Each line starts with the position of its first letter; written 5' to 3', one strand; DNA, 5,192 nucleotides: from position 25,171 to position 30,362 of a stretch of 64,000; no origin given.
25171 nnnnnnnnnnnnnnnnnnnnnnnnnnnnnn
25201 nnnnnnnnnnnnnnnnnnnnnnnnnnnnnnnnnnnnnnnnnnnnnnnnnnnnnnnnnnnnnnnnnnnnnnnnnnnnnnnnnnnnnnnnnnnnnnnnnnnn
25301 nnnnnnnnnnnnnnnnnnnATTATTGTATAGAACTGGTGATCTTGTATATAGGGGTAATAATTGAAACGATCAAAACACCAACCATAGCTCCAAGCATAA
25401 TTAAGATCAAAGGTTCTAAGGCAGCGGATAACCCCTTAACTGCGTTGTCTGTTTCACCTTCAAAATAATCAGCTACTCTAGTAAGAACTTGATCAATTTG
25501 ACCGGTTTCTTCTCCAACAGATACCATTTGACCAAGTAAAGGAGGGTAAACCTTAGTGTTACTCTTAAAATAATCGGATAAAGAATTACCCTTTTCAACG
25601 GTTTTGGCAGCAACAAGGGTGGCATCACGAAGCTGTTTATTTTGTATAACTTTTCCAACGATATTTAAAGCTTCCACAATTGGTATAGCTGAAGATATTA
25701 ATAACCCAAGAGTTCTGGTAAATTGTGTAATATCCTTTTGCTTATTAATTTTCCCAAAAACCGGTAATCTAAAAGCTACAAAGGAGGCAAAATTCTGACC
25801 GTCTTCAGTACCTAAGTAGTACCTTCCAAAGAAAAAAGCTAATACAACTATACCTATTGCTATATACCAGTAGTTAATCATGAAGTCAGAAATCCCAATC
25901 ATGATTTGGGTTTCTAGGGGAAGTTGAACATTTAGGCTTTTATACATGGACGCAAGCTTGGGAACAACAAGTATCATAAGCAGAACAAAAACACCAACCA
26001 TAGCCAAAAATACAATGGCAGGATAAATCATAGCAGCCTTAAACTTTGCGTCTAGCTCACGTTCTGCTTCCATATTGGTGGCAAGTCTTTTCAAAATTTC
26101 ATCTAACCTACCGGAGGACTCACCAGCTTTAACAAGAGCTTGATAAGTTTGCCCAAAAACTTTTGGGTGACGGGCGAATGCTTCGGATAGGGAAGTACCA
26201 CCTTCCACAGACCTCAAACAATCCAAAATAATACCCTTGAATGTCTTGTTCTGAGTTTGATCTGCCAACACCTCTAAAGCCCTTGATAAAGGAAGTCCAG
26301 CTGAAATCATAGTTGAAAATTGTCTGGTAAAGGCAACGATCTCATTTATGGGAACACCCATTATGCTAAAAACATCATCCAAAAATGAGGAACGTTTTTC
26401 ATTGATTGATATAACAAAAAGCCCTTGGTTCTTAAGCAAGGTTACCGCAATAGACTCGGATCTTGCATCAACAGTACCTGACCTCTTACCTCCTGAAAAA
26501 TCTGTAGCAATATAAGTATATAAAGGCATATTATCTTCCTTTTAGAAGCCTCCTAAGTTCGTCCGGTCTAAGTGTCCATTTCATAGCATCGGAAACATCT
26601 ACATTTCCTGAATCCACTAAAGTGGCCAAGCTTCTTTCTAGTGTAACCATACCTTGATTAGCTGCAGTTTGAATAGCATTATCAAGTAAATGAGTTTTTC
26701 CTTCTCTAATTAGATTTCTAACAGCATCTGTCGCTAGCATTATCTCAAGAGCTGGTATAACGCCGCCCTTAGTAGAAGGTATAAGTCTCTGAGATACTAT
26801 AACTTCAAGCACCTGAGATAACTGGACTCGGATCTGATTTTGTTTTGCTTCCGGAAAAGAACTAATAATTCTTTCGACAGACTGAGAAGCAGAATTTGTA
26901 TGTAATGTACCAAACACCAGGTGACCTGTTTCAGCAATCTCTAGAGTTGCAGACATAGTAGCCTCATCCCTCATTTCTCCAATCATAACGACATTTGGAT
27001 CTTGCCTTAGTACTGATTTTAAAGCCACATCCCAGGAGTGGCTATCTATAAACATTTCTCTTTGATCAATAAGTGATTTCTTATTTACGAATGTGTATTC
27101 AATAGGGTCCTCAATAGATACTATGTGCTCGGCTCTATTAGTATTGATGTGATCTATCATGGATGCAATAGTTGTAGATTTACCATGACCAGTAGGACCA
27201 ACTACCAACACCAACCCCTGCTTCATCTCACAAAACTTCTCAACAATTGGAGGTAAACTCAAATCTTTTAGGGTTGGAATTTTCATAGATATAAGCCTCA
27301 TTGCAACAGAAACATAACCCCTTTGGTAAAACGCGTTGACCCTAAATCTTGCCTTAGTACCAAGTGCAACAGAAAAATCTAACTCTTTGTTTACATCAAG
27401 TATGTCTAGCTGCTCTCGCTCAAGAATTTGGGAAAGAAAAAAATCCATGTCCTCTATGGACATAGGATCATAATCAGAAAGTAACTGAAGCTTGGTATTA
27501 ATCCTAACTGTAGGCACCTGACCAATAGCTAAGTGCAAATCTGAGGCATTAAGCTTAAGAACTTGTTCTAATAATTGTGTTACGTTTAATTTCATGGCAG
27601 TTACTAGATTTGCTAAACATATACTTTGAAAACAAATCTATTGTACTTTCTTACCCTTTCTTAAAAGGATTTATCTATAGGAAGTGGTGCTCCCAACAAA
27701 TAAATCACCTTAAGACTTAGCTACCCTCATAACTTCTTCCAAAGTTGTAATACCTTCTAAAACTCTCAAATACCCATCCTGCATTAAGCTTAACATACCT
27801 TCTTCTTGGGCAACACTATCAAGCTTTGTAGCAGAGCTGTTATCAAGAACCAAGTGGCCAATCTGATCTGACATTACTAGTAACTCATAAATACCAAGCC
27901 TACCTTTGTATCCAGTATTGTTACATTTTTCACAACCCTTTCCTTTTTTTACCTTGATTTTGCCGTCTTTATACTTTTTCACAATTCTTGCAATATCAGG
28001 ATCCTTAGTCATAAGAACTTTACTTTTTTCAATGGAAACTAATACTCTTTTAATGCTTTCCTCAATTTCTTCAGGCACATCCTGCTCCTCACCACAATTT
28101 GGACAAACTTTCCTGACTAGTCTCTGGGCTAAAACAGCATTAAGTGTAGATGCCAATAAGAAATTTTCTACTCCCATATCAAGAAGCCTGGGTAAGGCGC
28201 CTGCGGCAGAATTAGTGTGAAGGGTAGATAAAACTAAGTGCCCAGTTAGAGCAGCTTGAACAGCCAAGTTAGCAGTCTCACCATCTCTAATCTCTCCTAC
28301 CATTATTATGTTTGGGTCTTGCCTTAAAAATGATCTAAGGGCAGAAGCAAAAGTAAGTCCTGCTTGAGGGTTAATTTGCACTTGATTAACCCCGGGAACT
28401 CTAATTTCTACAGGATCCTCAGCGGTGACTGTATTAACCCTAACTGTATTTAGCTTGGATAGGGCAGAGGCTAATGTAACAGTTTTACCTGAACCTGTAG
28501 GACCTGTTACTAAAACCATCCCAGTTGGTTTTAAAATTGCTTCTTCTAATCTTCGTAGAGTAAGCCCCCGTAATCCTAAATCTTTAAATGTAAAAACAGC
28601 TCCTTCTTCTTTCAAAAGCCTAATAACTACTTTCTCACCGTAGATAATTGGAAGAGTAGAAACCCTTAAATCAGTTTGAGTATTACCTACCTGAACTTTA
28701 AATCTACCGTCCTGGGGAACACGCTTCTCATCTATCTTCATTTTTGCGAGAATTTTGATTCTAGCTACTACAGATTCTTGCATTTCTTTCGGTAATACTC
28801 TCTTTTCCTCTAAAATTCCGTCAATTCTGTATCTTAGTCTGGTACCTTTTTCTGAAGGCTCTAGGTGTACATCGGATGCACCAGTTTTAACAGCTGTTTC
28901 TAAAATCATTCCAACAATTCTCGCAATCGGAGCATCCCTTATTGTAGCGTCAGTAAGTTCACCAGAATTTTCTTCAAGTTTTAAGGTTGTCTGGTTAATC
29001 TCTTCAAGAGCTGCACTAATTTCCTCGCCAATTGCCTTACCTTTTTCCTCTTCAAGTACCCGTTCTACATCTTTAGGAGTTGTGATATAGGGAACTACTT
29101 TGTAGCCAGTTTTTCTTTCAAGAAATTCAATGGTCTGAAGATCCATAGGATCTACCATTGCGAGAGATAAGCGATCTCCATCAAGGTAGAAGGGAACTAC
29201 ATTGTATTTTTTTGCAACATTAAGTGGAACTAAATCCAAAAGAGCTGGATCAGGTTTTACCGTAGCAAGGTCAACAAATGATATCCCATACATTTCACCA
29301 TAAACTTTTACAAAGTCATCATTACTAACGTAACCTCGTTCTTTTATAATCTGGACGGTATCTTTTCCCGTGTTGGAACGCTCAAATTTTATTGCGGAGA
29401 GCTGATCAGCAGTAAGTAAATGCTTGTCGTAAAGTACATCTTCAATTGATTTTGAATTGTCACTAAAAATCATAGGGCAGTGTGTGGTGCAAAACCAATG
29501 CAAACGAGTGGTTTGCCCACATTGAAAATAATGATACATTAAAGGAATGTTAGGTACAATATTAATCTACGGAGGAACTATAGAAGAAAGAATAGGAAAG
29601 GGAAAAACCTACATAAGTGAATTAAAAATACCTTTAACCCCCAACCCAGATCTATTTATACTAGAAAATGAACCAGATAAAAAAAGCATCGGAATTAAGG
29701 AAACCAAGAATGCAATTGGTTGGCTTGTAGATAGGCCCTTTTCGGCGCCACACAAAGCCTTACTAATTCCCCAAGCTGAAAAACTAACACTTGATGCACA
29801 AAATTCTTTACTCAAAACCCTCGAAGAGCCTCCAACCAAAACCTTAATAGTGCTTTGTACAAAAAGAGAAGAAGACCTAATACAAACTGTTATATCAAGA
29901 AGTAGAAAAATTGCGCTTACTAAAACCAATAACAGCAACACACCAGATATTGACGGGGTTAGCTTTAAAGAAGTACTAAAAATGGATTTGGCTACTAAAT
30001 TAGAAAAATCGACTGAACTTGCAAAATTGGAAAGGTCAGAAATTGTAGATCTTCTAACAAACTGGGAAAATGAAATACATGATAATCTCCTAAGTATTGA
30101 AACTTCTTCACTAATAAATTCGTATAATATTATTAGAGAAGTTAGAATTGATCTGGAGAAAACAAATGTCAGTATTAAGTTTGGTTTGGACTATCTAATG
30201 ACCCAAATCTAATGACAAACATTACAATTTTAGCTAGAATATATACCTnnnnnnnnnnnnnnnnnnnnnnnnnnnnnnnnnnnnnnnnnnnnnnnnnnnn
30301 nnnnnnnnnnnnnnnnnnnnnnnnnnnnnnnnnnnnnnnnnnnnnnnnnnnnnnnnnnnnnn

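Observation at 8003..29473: Complete monoderm-style T4P locus (pilB-pilT-pilC-pilD-pilins-pilMNO) with no secretin and an unusually large pilin complement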

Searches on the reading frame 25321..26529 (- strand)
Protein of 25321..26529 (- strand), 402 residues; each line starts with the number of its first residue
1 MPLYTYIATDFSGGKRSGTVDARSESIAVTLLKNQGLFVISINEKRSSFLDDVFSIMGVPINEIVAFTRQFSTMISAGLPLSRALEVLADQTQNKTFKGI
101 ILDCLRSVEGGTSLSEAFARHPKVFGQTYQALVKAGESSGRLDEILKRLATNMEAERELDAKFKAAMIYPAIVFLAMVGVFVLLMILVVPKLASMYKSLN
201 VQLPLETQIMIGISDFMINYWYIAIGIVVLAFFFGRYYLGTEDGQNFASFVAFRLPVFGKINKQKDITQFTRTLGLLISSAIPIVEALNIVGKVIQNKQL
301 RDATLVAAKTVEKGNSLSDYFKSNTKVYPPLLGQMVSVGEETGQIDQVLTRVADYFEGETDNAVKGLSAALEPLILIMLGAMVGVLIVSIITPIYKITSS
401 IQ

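Call 4: search_protein_families(library=pfam, max_evalue=0.01, proteins=[window:25321-26529:-])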
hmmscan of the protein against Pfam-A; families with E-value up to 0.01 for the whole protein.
window:25321-26529:- (402 aa): 1 family
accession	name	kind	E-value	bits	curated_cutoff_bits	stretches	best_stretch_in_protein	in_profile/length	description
PF00482.28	T2SSF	-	1.7e-62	209.4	25.2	2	67-190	1-125/125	Type II secretion system (T2SS), protein F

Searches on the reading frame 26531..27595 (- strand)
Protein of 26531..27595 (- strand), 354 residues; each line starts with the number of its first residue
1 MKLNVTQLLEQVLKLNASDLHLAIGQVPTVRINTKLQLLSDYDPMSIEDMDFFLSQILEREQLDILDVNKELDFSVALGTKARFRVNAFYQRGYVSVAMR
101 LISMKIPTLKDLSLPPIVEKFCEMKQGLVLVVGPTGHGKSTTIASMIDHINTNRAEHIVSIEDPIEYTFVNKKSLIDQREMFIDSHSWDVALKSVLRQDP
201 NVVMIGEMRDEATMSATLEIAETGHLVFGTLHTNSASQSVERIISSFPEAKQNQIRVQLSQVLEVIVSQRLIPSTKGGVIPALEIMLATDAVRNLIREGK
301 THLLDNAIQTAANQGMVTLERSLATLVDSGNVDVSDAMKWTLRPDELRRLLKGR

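Call 4: search_protein_families(library=pfam, max_evalue=0.01, proteins=[window:26531-27595:-])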
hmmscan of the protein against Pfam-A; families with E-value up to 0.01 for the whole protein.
window:26531-27595:- (354 aa): 8 families
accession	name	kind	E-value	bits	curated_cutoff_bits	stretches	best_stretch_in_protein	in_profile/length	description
PF00437.27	T2SSE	-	6.6e-41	140.6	24.9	1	5-273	12-279/370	Type II/IV secretion system protein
PF12775.13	AAA_7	-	0.00059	19.9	25.8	1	103-155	11-62/181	P-loop containing dynein motor region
PF13191.12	AAA_16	-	0.002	19.1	32.6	1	125-156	23-52/167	AAA ATPase domain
PF13401.12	AAA_22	-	0.0027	18.5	27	0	125-153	4-32/130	AAA domain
PF04851.21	ResIII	-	0.0038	17.6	22.5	1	124-178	21-68/164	Type III restriction enzyme, res subunit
PF01935.23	DUF87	-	0.0057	17.2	23.2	0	129-159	26-56/220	Helicase HerA, central domain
PF08672.17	ANAPC2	-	0.0072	17.2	23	0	24-64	9-52/60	Anaphase promoting complex (APC) subunit 2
PF13604.12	AAA_30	-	0.0088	16.2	27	0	118-152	10-44/191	AAA domain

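Call 58: search_protein_families(library=ncbifam, max_evalue=0.01, proteins=[window:26531-27595:-])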
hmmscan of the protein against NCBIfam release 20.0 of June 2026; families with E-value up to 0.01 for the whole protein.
window:26531-27595:- (354 aa): 19 families
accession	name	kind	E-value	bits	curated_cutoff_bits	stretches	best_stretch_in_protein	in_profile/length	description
TIGR01420.1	pilT_fam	subfamily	3.5e-127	424.4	319.1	1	5-345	2-342/343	PilT/PilU family type 4a pilus ATPase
TIGR02525.1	plasmid_TraJ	equivalog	1.5e-40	139.3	368.3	1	75-318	93-344/372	plasmid transfer ATPase TraJ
NF041000.1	ATPase_ComGA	equivalog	5.2e-36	124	300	1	7-273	2-266/267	competence type IV pilus ATPase ComGA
TIGR02524.1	dot_icm_DotB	equivalog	4.4e-35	121.5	463.3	1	5-310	6-323/358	Dot/Icm type IV secretion system ATPase DotB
NF007755.0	PRK10436.1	equivalog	9.8e-35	120.1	617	1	5-272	89-355/465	type II secretion system protein GspE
TIGR02533.1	type_II_gspE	equivalog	1.3e-33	116.4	630.25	1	118-245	235-358/486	type II secretion system ATPase GspE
TIGR02538.1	type_IV_pilB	equivalog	1.8e-31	109.4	675.65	1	124-245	314-431/564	type IV-A pilus assembly ATPase PilB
NF053534.1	T4PilAsmATPsTfpB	equivalog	7.1e-28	97.3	850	1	120-244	330-450/584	type IV pilus assembly ATPase TfpB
TIGR02782.1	TrbB_P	equivalog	3.7e-13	49.4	304.55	1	129-268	139-277/303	P-type conjugative transfer ATPase TrbB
TIGR02788.1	VirB11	equivalog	5.1e-13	48.7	249.95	1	126-269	144-294/308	P-type DNA transfer ATPase VirB11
NF058587.1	archaellum_moto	equivalog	1.6e-11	43.6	550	1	128-246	277-396/527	archaellum flagellar ATPase motor FlaI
NF010407.0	PRK13833.1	subfamily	2.5e-11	43.6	499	1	129-269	147-285/323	conjugal transfer protein TrbB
NF010469.0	PRK13894.1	subfamily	5.4e-10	39.1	508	1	129-267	152-290/320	conjugal transfer ATPase TrbB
NF010425.0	PRK13851.1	equivalog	6.4e-10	38.4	461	1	124-294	160-333/344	type IV secretion system protein VirB11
TIGR03819.1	heli_sec_ATPase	hypoth_equivalog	8.1e-08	31.8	373.15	1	120-243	173-297/340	TadA family conjugal transfer-associated ATPase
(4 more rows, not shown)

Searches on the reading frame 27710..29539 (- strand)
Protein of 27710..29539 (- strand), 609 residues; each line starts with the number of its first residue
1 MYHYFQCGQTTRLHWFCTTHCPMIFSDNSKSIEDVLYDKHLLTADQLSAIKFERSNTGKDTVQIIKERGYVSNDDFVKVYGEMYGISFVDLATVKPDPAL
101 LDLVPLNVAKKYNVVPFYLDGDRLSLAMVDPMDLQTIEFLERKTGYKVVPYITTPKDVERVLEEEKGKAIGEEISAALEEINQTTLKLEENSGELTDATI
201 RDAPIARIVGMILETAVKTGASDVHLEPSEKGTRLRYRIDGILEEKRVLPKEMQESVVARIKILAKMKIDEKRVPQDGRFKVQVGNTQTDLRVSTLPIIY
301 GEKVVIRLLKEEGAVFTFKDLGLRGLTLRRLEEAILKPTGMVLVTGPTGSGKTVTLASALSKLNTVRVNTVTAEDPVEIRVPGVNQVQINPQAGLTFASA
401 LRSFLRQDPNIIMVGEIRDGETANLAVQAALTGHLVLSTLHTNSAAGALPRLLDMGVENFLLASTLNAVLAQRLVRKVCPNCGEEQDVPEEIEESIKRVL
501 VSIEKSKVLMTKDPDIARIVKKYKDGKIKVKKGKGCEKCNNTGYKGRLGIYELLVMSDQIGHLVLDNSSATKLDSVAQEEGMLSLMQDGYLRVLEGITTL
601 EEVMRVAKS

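Call 4: search_protein_families(library=pfam, max_evalue=0.01, proteins=[window:27710-29539:-])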
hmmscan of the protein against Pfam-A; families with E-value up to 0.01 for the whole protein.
window:27710-29539:- (609 aa): 7 families
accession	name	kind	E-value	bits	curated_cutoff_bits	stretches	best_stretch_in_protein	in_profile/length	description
PF00437.27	T2SSE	-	2.4e-131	438.2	24.9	1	202-605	5-370/370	Type II/IV secretion system protein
PF05157.20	MshEN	-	1.7e-21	76.4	23.1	1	84-164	1-82/90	MshEN domain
PF13401.12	AAA_22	-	0.00022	22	27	1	339-374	5-40/130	AAA domain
PF13191.12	AAA_16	-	0.00039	21.4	32.6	1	327-379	8-63/167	AAA ATPase domain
PF12775.13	AAA_7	-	0.0035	17.3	25.8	1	333-369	27-63/181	P-loop containing dynein motor region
PF25199.1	nSTAND_NTPase5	-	0.0051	17.1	34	0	337-372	39-74/145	Novel STAND NTPase 5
PF20720.3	nSTAND3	-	0.0051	17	27.2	0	335-363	13-41/155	Novel STAND NTPase 3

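Call 47: find_related_loci(query=window:27710-29473:-, collection=genome_contigs, flank=10000)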
Query window:27710-29473:- (587 aa) in genome_contigs; peptide patterns used: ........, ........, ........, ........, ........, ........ (x = any residue, [..] = any of these).
584 stretches matched a pattern; 508 encode a relative of the query (tblastn E <= 1e-3); the best 80 are kept; 80 distinct loci.
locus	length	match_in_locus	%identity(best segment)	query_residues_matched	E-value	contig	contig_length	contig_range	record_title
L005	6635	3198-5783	76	1-586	0e+0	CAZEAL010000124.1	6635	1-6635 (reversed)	MAG TPA_asm: uncultured Candidatus Saccharibacteria bacterium isolate binchicken_co169_150 genome assembly, contig: k99_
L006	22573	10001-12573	76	6-586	0e+0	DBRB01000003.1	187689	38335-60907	MAG TPA_asm: candidate division WWE3 bacterium UBA1379 UBA1379_contig_2226, whole genome shotgun sequence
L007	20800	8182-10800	75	1-586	0e+0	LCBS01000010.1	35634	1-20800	MAG: candidate division WWE3 bacterium GW2011_GWB1_41_6 UU72_C0010, whole genome shotgun sequence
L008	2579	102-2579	74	4-586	0e+0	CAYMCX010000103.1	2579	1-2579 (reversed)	MAG TPA_asm: uncultured Candidatus Saccharibacteria bacterium isolate SRP050083_co7_140 genome assembly, contig: NODE_64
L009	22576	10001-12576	71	1-586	0e+0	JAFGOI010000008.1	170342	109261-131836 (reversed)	MAG: Patescibacteria group bacterium isolate Zod_Metabat.613 k87_9396690, whole genome shotgun sequence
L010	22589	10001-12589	71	1-586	0e+0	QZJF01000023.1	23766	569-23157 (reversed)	MAG: candidate division WWE3 bacterium isolate SURF_46 Ga0104751_1003201, whole genome shotgun sequence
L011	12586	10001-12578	70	1-585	0e+0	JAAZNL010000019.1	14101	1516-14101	MAG: candidate division WWE3 bacterium isolate AS27yjCOA_165 35589_AS27, whole genome shotgun sequence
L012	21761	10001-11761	69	1-586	0e+0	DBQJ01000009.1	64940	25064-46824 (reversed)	MAG TPA_asm: candidate division WWE3 bacterium UBA1397 UBA1397_contig_10905, whole genome shotgun sequence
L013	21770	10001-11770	72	2-586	0e+0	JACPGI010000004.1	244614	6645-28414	MAG: candidate division WWE3 bacterium isolate NC_groundwater_383_Ag_B-0.1um_36_13 GD18-4_B1_scaffold_483121, whole geno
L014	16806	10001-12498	70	1-586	0e+0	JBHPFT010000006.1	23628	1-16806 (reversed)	Patescibacteria group bacterium isolate SAG AM-311-K10 NODE_6_length_23628_cov_32.364782, whole genome shotgun sequence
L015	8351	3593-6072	65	7-586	0e+0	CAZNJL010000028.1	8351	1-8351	MAG TPA_asm: uncultured Candidatus Saccharibacteria bacterium isolate SRP178699_co1_444 genome assembly, contig: NODE_12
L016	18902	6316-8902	64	1-586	0e+0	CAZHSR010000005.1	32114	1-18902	MAG TPA_asm: uncultured Candidatus Saccharibacteria bacterium isolate SRP192927_co7_633 genome assembly, contig: NODE_21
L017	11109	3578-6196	61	6-585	0e+0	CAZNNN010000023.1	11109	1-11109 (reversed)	MAG TPA_asm: uncultured Candidatus Saccharibacteria bacterium isolate binchicken_co387_497 genome assembly, contig: NODE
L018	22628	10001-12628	60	6-586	0e+0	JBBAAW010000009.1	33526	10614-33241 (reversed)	MAG: Patescibacteria group bacterium isolate SO_2017_GW3_51 scaffold_845_c1_OW296A_2017, whole genome shotgun sequence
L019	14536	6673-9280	74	5-586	0e+0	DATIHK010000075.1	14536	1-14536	MAG TPA_asm: Candidatus Saccharimonadales bacterium isolate SMAG_U15636 k141_885174, whole genome shotgun sequence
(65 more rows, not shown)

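Call 58: search_protein_families(library=ncbifam, max_evalue=0.01, proteins=[window:27710-29473:-])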
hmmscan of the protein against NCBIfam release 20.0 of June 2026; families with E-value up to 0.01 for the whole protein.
window:27710-29473:- (587 aa): 21 families
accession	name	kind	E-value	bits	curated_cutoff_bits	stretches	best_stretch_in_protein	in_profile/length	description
TIGR02538.1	type_IV_pilB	equivalog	2.5e-176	587.6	675.65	1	11-586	3-563/564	type IV-A pilus assembly ATPase PilB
TIGR02533.1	type_II_gspE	equivalog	5.1e-164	546.5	630.25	1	82-584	4-485/486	type II secretion system ATPase GspE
NF007755.0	PRK10436.1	equivalog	6.9e-137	456.9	617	1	86-585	13-459/465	type II secretion system protein GspE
NF053534.1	T4PilAsmATPsTfpB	equivalog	7.9e-135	450.5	850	1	71-585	85-582/584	type IV pilus assembly ATPase TfpB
NF041000.1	ATPase_ComGA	equivalog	7.6e-76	254.6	300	1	190-454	3-266/267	competence type IV pilus ATPase ComGA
TIGR01420.1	pilT_fam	subfamily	5.7e-54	183.6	319.1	1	190-456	5-271/343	PilT/PilU family type 4a pilus ATPase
TIGR02525.1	plasmid_TraJ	equivalog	1.4e-25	90.1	368.3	1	309-454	141-299/372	plasmid transfer ATPase TraJ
TIGR02524.1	dot_icm_DotB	equivalog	5.6e-19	68.6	463.3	1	311-453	128-279/358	Dot/Icm type IV secretion system ATPase DotB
NF058587.1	archaellum_moto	equivalog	1.3e-16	60.5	550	1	319-430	277-393/527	archaellum flagellar ATPase motor FlaI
TIGR02782.1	TrbB_P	equivalog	2.8e-15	56.4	304.55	1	309-432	129-254/303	P-type conjugative transfer ATPase TrbB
NF010407.0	PRK13833.1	subfamily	9.7e-13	48.2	499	1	311-436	139-265/323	conjugal transfer protein TrbB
TIGR02788.1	VirB11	equivalog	9.8e-13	47.8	249.95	1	310-438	138-270/308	P-type DNA transfer ATPase VirB11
NF010469.0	PRK13894.1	subfamily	2.5e-12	46.8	508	1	288-431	117-265/320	conjugal transfer ATPase TrbB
TIGR03819.1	heli_sec_ATPase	hypoth_equivalog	2.1e-11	43.6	373.15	1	234-448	98-315/340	TadA family conjugal transfer-associated ATPase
NF008411.1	PRK11234.1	equivalog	2.8e-10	39.2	1170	1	7-180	481-654/723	cyclic di-3',5'-guanylate-activated glycosyltransferase NfrB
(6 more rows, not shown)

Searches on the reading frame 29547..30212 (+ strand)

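Call 6: search_protein_families(library=pfam, max_evalue=0.01, proteins=[window:29547-30212:+])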
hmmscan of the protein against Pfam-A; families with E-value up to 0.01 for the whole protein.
window:29547-30212:+ (221 aa): 1 family
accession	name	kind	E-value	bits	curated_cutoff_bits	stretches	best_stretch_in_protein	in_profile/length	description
PF13177.12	DNA_pol3_delta2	-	2.3e-22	80.2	27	1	33-126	68-159/161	DNA polymerase III, delta subunit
